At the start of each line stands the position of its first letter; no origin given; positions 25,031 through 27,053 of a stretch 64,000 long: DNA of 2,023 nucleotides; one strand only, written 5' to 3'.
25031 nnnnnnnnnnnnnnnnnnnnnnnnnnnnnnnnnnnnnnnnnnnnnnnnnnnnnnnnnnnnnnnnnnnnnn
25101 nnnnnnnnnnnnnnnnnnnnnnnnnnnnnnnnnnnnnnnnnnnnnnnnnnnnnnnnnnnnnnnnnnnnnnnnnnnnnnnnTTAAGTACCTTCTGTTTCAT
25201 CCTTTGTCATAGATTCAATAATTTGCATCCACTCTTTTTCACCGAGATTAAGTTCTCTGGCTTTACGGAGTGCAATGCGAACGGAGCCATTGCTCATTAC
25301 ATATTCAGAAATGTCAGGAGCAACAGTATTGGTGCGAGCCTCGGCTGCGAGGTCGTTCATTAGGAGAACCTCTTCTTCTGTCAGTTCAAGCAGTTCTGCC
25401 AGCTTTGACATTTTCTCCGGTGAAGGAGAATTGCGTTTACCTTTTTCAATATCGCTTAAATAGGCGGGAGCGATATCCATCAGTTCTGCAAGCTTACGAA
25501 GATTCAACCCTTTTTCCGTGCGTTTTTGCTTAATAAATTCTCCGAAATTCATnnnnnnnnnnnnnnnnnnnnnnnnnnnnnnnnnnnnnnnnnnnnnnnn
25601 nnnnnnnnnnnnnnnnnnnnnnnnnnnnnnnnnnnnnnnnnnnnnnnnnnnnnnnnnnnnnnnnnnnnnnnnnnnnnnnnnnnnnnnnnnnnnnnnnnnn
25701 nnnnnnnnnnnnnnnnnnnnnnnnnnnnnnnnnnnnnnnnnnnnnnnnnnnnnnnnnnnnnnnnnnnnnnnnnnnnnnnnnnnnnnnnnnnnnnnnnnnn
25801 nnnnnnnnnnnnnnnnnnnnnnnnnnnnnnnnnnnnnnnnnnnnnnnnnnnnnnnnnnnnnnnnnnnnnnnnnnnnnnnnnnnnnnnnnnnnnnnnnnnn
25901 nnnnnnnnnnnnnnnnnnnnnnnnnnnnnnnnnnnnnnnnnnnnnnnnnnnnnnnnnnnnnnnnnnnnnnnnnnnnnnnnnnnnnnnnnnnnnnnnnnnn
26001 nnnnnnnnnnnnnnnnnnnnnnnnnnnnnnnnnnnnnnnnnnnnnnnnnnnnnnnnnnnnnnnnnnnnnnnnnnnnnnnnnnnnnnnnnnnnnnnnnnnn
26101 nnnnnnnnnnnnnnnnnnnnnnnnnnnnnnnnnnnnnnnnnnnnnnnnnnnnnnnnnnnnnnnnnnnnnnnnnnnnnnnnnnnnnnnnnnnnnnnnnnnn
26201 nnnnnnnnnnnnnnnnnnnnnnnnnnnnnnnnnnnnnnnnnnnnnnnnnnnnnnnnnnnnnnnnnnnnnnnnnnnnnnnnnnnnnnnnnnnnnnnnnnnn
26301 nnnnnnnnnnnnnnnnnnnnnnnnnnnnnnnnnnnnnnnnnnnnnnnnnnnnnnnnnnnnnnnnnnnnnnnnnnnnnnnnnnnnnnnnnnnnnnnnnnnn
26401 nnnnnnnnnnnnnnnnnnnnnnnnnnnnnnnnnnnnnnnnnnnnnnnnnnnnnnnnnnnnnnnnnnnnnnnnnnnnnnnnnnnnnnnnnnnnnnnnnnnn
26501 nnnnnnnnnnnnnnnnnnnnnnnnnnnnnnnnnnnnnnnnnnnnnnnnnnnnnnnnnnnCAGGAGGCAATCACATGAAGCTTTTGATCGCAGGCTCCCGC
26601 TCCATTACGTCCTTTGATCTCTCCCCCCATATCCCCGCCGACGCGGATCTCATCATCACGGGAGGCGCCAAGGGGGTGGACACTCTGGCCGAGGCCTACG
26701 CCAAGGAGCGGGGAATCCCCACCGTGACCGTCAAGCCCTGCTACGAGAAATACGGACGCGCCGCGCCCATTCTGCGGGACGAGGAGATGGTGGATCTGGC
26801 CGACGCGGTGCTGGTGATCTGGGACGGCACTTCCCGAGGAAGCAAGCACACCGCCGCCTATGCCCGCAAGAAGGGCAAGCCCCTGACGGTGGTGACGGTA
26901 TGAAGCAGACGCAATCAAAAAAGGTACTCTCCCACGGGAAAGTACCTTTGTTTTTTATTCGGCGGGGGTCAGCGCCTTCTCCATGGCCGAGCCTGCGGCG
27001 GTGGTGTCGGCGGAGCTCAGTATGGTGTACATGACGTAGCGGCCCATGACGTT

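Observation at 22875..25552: XRE/ImmA-controlled three-gene cassette (DUF4417-like plus two translationally coupled small ORFs) of unknown function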

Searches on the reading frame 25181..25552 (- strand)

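Call 10: search_protein_families(library=phrogs, proteins=[window:25181-25552:-], max_evalue=0.1)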
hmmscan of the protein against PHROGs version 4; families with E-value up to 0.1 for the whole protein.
window:25181-25552:- (123 aa): 35 families (the best 25 are shown)
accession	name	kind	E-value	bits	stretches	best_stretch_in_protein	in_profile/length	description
phrog_8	-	transcription regulation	2.5e-12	47.9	1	1-82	75-150/346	transcriptional regulator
phrog_3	-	transcription regulation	3e-11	44.8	1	1-80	87-161/430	transcriptional repressor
phrog_4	-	transcription regulation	5.1e-11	43.2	1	1-65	135-194/400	transcriptional repressor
phrog_2967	-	transcription regulation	2.3e-09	38.1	1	2-64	10-71/225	transcriptional regulator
phrog_5823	-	transcription regulation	1.6e-07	31.8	1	1-71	5-74/404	transcriptional regulator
phrog_1468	-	transcription regulation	1.7e-06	28.5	1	2-60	7-63/67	transcriptional repressor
phrog_32768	-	unknown function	4.2e-06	26.7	1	3-65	10-72/446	-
phrog_1373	-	transcription regulation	6.7e-06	27.2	1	3-79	64-139/166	transcriptional regulator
phrog_2439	-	transcription regulation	7.3e-06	26.1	1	4-59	9-63/367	transcriptional regulator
phrog_9908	-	DNA, RNA and nucleotide metabolism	1.1e-05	25.7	1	6-76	17-87/282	DNA binding protein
phrog_955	-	DNA, RNA and nucleotide metabolism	1.6e-05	25.7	1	3-101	25-122/142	HTH DNA binding protein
phrog_7241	-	transcription regulation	1.9e-05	25.7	1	7-61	66-119/122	transcriptional regulator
phrog_638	-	transcription regulation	7.7e-05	23.6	1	17-68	19-69/145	transcriptional regulator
phrog_35195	-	unknown function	0.00079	20.1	1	1-63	1-63/159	-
phrog_6831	-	transcription regulation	0.0012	19.8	1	13-56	16-59/68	transcriptional regulator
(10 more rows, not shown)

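Call 11: search_protein_families(library=padloc, proteins=[window:25181-25552:-], max_evalue=0.1)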
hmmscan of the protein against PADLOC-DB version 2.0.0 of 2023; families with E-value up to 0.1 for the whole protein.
window:25181-25552:- (123 aa): 18 families
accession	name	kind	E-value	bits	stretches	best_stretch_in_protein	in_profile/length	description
PDLC02926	HTH_VI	-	5.2e-12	43.9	1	2-68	1-66/92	-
PDLC04142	capH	-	3.1e-11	42.2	1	2-118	6-101/103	capH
PDLC03665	Control_protein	-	2.4e-07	28.9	1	2-67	8-73/77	control protein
PDLC03947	RmrA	-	1.6e-06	25.2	1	4-92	13-92/383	-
PDLC03951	RmrA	-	2.8e-05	21.2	1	6-67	12-70/400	-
PDLC03949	RmrA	-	3.2e-05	21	1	8-60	8-59/363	-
PDLC03664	Control_protein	-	7.5e-05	21.1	1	2-61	13-71/74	control protein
PDLC03948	RmrA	-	0.00037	17.5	1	7-69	13-73/397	-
PDLC03954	RmrA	-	0.00038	17.5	1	5-60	13-67/380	-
PDLC04775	PDC-M69A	-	0.00069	18.1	1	3-68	8-72/113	-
PDLC03946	RmrA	-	0.00098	16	1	8-60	8-59/357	-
PDLC03666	Control_protein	-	0.002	16.5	1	3-63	7-66/77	control protein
PDLC03953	RmrA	-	0.0061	13.8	1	3-56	6-58/373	-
PDLC03944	RmrA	-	0.0074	13.4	1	4-58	8-61/384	-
PDLC03943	RmrA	-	0.0085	13.2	1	8-60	8-59/370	-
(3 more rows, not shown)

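Call 12: search_protein_families(library=pfam, proteins=[window:25181-25552:-], max_evalue=1)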
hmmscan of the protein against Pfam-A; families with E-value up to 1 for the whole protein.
window:25181-25552:- (123 aa): 9 families
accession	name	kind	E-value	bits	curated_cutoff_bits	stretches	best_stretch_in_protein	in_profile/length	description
PF01381.28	HTH_3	-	4.2e-14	52.8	23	1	7-61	1-54/55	Helix-turn-helix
PF12844.13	HTH_19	-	7e-12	45.5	30.2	1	4-64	1-60/64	Helix-turn-helix domain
PF13560.12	HTH_31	-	3.8e-10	40.4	27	1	3-62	2-61/64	Helix-turn-helix domain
PF13413.12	HTH_25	-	0.00024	21.3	24.6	1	8-39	3-34/62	Helix-turn-helix domain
PF13443.12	HTH_26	-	0.00043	20.9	22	1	11-63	6-58/63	Cro/C1-type HTH DNA-binding domain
PF13744.12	HTH_37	-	0.004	17.4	27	1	5-55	21-71/80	Helix-turn-helix domain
PF22451.2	NirdL-like_HTH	-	0.038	14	27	0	50-63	21-34/47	Siroheme decarboxylase NirDL-like HTH domain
PF10894.13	DUF2689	-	0.044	14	25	1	76-109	16-49/57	Protein of unknown function (DUF2689)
PF02978.25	SRP_SPB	-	0.52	11.2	27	0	106-121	38-53/91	Signal peptide binding domain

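Call 13: search_protein_families(library=ncbifam, proteins=[window:25181-25552:-], max_evalue=1)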
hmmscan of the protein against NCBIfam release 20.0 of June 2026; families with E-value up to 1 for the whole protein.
window:25181-25552:- (123 aa): 24 families
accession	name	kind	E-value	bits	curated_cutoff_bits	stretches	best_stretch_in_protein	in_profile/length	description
TIGR03070.1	couple_hipB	subfamily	9.5e-07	28.7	71.65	1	3-41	3-41/58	type II toxin-antitoxin system Y4mF family antitoxin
NF046032.1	TransRegSlrRBacil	equivalog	1.5e-06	28.4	250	1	4-63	3-62/149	HTH-type transcriptional regulator SlrR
NF041951.1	phage_RstR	subfamily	2.2e-06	27.9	80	1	1-67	1-66/108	RstR family transcriptional repressor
NF041677.1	trans_regClgR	equivalog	8.3e-06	25.9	170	1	4-69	10-76/113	transcriptional regulator ClgR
NF010465.0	PRK13890.1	equivalog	1.8e-05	24.8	96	1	12-94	15-95/121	conjugal transfer protein TrbA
NF006015.0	PRK08154.1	subfamily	5.1e-05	22.6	204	1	2-67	30-94/314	anaerobic benzoate catabolism transcriptional regulator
TIGR00270.2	TIGR00270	equivalog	0.00024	20.9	110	1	2-58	75-130/159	multiprotein bridging factor aMBF1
NF005988.0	PRK08099.1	equivalog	0.00055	19.1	201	1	5-61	5-61/411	multifunctional transcriptional regulator/nicotinamide-nucleotide adenylyltransferase/ribosylnicotinamide kinase NadR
NF007408.0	PRK09943.1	equivalog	0.00058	19.5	211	1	3-67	8-71/185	HTH-type transcriptional regulator PuuR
NF048000.1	ECH1013_TF_S24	equivalog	0.00092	19.1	300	1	7-79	7-79/204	ECH_1013 family putative transcriptional regulator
NF041493.1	MobT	equivalog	0.0013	17.6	600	1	7-60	1-53/383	MobT family relaxase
NF002773.0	PRK02866.1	subfamily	0.0019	18.2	150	1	6-79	9-81/147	cyanase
NF041534.1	rodZ_Strepcoccus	equivalog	0.0026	17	375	1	3-58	6-66/275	cytoskeleton protein RodZ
TIGR00673.1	cynS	equivalog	0.0068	16.4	113.3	1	8-79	14-84/150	cyanase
NF047948.1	male_kill_WMK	equivalog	0.0073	15.8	300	1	2-84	162-242/300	WO male-killing family protein Wmk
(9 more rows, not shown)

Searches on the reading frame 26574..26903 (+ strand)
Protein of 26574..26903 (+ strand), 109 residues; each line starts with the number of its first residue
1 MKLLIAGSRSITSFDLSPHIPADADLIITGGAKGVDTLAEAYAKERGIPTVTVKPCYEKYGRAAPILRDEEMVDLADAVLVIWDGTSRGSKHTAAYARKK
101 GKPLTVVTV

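Call 12: search_protein_families(library=pfam, proteins=[window:26574-26903:+], max_evalue=1)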
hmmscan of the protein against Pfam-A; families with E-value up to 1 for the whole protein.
window:26574-26903:+ (109 aa): 7 families
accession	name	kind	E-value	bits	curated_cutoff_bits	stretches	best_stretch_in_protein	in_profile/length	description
PF10686.14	YAcAr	-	9.3e-11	41.8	28.2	1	25-60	31-66/66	YspA, cpYpsA-related SLOG family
PF02481.21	DNA_processg_A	-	1.4e-06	28.1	29.6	2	24-53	74-103/212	DNA recombination-mediator protein A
PF12694.12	cpYpsA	-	0.0011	19.2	26.2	1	68-108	56-97/145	Circularly permutated YpsA SLOG family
PF18178.6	Cap17-like_N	-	0.0023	17.7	26.6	1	26-45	140-159/232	ATP nucleosidase Cap17-like, N-terminal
PF08369.16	PCP_red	-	0.01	16.3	32.5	1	39-54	24-39/45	Proto-chlorophyllide reductase 57 kD subunit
PF18306.6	LDcluster4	-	0.023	14.8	26.3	1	26-107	34-123/151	SLOG cluster4 family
PF19823.4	DUF6305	-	0.048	13.7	25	0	21-54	108-141/154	Domain of unknown function (DUF6305)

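Call 96: find_encoding_contigs(protein=window:26574-26903:+, flank=8000, max_places=8)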
Protein window:26574-26903:+ (109 aa): 1 contig read that carries it; 1 place shown.
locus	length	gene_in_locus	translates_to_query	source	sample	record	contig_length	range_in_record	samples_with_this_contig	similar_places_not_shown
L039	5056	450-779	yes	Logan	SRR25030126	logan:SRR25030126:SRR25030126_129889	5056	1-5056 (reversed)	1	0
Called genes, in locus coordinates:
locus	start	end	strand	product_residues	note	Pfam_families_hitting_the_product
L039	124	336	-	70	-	PF13443:HTH_26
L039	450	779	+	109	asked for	PF02481:DNA_processg_A (faint), PF10686:YAcAr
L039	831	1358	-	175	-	-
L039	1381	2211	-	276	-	PF13472:Lipase_GDSL_2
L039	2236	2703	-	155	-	PF11457:DUF3021 (weak)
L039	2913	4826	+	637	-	PF13292:DXP_synthase_N, PF02779:Transket_pyr, PF02780:Transketolase_C (faint)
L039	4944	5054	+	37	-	?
